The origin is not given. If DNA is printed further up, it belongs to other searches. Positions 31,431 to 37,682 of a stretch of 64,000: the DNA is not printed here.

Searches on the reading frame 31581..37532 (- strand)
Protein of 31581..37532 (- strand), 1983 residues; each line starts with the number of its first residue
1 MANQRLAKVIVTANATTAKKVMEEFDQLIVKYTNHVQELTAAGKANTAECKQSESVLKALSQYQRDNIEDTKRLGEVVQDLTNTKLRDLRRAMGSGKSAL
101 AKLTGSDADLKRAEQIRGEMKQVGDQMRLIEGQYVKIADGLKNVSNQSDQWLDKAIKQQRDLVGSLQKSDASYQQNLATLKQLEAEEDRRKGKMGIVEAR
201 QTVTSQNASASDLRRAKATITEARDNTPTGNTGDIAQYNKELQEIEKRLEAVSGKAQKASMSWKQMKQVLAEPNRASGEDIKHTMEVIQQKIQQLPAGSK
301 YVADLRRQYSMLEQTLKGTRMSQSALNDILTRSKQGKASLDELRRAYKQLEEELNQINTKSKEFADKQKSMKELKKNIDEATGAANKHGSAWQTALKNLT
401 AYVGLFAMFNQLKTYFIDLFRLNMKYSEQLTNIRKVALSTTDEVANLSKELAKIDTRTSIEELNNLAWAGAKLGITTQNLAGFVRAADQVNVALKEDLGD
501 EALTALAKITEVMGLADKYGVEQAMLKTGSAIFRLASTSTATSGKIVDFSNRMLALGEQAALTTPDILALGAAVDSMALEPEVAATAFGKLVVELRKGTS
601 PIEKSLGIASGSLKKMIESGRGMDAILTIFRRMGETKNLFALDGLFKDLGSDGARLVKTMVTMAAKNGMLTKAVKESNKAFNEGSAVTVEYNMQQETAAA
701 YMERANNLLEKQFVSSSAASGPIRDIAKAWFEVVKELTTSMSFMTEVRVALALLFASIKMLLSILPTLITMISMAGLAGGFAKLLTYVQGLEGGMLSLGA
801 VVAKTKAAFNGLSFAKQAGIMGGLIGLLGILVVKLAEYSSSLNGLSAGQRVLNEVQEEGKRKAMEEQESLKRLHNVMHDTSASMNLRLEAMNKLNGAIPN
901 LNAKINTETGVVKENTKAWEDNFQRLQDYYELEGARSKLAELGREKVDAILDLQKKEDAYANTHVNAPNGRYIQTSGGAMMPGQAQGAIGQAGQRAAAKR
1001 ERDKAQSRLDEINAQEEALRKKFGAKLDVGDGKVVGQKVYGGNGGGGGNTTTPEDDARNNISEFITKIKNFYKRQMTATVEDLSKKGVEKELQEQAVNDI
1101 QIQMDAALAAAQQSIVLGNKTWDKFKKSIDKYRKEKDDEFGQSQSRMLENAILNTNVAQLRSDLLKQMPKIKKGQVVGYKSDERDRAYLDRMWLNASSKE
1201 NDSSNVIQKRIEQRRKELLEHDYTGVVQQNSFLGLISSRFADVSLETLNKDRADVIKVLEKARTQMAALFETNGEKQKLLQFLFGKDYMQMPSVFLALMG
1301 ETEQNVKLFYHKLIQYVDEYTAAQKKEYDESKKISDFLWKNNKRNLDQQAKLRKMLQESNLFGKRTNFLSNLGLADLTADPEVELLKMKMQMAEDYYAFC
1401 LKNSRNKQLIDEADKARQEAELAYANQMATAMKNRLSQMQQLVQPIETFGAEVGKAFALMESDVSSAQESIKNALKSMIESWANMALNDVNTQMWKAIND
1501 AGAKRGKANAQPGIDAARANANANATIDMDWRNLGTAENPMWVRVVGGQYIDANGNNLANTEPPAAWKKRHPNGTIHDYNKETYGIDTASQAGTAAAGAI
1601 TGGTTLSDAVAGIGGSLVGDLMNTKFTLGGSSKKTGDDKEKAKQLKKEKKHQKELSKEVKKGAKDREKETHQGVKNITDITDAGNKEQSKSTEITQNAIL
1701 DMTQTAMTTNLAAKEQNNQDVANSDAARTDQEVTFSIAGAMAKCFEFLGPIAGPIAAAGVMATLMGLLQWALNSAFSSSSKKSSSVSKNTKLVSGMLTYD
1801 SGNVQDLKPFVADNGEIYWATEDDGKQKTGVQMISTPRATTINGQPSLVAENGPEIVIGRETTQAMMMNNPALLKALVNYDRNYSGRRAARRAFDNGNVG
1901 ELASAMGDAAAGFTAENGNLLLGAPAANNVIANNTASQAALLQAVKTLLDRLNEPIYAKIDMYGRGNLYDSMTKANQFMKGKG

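Call 8: search_protein_families(library=phrogs, proteins=[window:31581-37532:-], max_evalue=0.001)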
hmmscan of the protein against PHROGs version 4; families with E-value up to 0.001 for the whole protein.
window:31581-37532:- (1983 aa): 3 families
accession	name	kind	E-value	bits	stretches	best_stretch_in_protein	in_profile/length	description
phrog_25337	-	tail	5e-26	91.7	1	369-948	137-739/1456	tail length tape measure protein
phrog_28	-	tail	2.9e-08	33.7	1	312-1229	136-955/1228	tail length tape measure protein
phrog_167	-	tail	7.2e-08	31.6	1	217-1350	80-901/1555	tail length tape measure protein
